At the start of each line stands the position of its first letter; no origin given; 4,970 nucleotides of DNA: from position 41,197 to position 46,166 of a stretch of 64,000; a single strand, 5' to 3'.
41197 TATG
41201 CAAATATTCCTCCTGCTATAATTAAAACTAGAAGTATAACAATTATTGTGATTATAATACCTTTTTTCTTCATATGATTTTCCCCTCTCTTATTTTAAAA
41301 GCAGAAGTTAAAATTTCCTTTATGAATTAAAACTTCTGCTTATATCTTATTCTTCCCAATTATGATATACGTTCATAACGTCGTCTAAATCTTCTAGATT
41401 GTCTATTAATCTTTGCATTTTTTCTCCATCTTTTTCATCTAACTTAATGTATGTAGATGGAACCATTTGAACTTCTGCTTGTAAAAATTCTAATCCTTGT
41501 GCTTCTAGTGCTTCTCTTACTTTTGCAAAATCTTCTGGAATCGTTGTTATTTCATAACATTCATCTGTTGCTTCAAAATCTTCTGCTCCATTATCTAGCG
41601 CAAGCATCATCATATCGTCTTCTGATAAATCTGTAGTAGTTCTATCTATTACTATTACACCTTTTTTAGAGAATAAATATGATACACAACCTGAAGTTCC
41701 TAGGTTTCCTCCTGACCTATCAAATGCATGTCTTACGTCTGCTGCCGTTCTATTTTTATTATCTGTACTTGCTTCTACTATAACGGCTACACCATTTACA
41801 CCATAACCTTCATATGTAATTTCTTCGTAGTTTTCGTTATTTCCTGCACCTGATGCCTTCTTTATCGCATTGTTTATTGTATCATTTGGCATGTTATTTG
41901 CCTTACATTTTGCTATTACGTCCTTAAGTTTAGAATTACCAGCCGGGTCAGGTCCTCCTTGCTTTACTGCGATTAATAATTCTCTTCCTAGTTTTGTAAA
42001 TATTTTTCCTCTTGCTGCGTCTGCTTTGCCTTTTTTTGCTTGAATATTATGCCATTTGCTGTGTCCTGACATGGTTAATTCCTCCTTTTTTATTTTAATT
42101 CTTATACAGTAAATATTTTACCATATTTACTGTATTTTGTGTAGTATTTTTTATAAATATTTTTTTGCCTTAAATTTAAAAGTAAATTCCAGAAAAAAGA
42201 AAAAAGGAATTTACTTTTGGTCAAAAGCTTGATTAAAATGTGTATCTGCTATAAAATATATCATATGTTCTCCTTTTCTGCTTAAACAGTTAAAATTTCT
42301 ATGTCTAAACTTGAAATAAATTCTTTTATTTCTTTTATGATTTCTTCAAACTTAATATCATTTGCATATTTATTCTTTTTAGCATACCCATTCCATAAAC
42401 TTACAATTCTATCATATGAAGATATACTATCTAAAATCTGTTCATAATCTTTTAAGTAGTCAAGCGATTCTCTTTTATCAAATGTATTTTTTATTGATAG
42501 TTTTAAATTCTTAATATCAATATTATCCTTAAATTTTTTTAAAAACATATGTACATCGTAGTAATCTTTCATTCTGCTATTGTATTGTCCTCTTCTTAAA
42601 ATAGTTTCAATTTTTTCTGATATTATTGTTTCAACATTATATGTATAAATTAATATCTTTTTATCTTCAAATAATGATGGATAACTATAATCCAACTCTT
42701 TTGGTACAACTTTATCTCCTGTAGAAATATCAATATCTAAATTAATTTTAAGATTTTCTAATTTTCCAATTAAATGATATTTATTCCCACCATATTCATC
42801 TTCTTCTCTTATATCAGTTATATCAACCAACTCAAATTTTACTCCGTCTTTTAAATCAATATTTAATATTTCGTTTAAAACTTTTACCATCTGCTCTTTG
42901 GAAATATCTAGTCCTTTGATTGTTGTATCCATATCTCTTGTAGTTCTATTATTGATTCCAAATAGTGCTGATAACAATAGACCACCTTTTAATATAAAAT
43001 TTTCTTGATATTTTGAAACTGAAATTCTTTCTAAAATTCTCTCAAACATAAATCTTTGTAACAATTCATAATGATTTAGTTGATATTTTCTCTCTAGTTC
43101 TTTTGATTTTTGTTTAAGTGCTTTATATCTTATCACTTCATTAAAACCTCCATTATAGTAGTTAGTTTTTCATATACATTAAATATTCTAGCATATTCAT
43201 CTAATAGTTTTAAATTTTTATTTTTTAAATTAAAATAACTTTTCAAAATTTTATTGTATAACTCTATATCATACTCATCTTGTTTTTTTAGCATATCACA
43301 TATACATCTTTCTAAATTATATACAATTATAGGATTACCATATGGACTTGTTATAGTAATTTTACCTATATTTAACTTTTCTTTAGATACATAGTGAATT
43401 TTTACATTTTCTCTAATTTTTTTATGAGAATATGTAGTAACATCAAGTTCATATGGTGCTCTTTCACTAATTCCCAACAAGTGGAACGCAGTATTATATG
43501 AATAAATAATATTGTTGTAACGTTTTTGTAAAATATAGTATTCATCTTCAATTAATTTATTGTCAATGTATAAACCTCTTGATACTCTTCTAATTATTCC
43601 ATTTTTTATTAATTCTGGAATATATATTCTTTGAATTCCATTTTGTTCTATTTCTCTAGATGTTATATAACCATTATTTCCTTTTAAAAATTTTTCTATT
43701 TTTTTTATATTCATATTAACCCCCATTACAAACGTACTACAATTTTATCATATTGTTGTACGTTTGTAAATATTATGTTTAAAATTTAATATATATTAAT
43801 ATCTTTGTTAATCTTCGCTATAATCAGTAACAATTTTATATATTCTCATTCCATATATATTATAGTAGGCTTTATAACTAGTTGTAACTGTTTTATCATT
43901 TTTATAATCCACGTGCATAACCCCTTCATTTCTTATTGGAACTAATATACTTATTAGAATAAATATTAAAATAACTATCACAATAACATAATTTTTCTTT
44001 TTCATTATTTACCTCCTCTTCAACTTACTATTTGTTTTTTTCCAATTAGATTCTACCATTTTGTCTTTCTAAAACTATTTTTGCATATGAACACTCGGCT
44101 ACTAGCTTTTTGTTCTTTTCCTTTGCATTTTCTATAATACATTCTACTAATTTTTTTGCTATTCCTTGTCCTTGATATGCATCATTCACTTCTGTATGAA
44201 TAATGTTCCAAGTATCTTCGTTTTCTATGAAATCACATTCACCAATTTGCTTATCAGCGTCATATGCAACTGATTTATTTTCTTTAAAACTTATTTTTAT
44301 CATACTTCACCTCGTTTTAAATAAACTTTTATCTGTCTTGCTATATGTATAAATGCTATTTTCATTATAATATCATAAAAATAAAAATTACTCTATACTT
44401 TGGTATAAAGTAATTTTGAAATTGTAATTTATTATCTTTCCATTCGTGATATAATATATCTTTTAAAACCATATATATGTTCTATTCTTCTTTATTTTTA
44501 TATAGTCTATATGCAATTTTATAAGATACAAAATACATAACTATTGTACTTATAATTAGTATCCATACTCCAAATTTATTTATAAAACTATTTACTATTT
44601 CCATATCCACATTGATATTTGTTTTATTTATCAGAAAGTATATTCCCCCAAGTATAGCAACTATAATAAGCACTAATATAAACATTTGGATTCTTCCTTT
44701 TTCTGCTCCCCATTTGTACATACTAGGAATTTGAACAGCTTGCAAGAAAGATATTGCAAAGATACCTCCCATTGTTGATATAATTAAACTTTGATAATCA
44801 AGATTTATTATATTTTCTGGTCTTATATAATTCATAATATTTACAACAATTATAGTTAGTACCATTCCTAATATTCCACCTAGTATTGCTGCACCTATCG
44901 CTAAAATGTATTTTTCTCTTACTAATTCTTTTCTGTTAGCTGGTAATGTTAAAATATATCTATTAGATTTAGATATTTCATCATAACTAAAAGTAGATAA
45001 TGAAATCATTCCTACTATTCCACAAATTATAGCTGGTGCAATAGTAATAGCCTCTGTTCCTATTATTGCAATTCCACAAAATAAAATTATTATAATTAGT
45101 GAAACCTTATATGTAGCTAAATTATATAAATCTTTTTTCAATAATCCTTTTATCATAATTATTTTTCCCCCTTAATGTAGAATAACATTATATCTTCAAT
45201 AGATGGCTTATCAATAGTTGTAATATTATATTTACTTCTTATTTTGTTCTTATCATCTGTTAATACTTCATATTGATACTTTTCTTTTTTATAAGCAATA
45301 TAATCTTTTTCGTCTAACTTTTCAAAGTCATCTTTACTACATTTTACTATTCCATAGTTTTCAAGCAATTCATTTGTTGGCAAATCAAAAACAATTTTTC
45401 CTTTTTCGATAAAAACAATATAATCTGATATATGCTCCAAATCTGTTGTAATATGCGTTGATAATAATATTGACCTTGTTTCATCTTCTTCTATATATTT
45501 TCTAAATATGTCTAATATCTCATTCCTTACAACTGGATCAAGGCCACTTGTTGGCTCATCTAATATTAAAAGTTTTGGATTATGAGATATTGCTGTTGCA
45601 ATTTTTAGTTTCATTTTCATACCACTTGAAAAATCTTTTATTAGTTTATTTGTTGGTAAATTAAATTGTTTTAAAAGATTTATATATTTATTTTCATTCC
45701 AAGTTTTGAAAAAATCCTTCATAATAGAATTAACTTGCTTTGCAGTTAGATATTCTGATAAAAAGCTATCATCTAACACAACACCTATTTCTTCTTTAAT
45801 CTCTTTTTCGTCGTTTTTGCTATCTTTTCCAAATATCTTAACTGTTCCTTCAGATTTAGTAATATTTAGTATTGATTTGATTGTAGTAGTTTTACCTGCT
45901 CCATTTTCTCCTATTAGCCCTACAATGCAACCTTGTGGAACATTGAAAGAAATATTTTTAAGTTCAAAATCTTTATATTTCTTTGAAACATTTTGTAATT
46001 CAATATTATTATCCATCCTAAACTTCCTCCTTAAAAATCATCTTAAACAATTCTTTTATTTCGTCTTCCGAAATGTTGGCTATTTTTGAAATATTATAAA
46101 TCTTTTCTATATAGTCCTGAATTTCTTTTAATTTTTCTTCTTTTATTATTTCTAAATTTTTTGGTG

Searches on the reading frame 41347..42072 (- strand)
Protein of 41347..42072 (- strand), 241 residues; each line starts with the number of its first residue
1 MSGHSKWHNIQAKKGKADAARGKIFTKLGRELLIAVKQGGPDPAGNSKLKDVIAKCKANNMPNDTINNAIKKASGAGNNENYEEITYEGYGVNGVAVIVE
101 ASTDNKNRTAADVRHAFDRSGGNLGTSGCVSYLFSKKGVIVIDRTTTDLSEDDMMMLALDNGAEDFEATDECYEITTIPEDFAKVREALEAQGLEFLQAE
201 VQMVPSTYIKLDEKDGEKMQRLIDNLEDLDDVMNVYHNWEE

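Call 86: search_protein_families(library=ncbifam, proteins=[window:41347-42072:-], max_evalue=0.000001)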
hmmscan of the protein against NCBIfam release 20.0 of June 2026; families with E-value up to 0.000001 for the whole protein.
window:41347-42072:- (241 aa): 3 families
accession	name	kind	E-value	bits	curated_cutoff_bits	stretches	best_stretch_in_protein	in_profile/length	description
NF001030.0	PRK00110.1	equivalog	1.1e-104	349.4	243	1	1-240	1-235/245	YebC/PmpR family DNA-binding transcriptional regulator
TIGR01033.1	TIGR01033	subfamily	2.6e-97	325.3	208.75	1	1-240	1-238/238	YebC/PmpR family DNA-binding transcriptional regulator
NF009044.0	PRK12378.1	subfamily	4.9e-85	285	196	1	6-240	4-237/239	YebC/PmpR family DNA-binding transcriptional regulator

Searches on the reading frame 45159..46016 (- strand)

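Call 87: search_protein_families(library=ncbifam, proteins=[window:45159-46016:-], max_evalue=0.000001)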
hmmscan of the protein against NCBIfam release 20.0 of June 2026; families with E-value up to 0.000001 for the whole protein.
window:45159-46016:- (285 aa): 180 families (the best 25 are shown)
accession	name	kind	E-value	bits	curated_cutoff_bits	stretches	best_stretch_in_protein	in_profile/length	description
NF047565.1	PSM_export_PmtA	equivalog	1.3e-81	274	350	1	3-281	1-280/282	phenol-soluble modulin export ABC transporter ATP-binding protein PmtA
TIGR01188.1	drrA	subfamily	8.6e-46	156.6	312.45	1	12-253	1-252/302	daunorubicin resistance ABC transporter, ATP-binding protein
TIGR03740.1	galliderm_ABC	subfamily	2.8e-37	128.5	309.75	1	6-212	2-206/223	lantibiotic protection ABC transporter ATP-binding subunit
TIGR03522.1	GldA_ABC_ATP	equivalog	1.3e-35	123.4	402.6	1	5-262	3-271/301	gliding motility-associated ABC transporter ATP-binding subunit GldA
NF033858.1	ABC2_perm_RbbA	equivalog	2e-33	115.4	1050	1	4-225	266-492/909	ribosome-associated ATPase/putative transporter RbbA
TIGR03864.1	PQQ_ABC_ATP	hypoth_equivalog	2.4e-32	112.3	302.25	1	5-222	2-224/236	ABC transporter, ATP-binding subunit, PQQ-dependent alcohol dehydrogenase system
NF010059.0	PRK13536.1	equivalog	6e-31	107.4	549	1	4-218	43-262/342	nodulation factor ABC transporter ATP-binding protein NodI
NF010060.0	PRK13537.1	equivalog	1.1e-30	106.7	521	1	4-219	15-235/314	nodulation factor ABC transporter ATP-binding protein NodI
NF047568.1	PSM_export_PmtC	equivalog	2.9e-30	105.7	375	1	6-245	2-236/290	phenol-soluble modulin export ABC transporter ATP-binding protein PmtC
TIGR04521.1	ECF_ATPase_2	equivalog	3.4e-30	105.1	330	1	13-225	9-240/279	energy-coupling factor transporter ATPase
TIGR01288.1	nodI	equivalog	3.2e-29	101.9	424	1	4-215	4-220/303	nodulation factor ABC transporter ATP-binding protein NodI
TIGR02315.1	ABC_phnC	equivalog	2.1e-28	99.4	266.1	1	5-219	2-235/243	phosphonate ABC transporter ATP-binding protein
NF007027.0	PRK09493.1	equivalog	3.6e-28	98.5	379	1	5-220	2-226/240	glutamine ABC transporter ATP-binding protein GlnQ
TIGR04520.1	ECF_ATPase_1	equivalog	1.3e-27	96.9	315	1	5-221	1-227/269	energy-coupling factor transporter ATPase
TIGR04406.1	LPS_export_lptB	equivalog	1.3e-26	93.3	240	1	6-221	3-226/239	LPS export ABC transporter ATP-binding protein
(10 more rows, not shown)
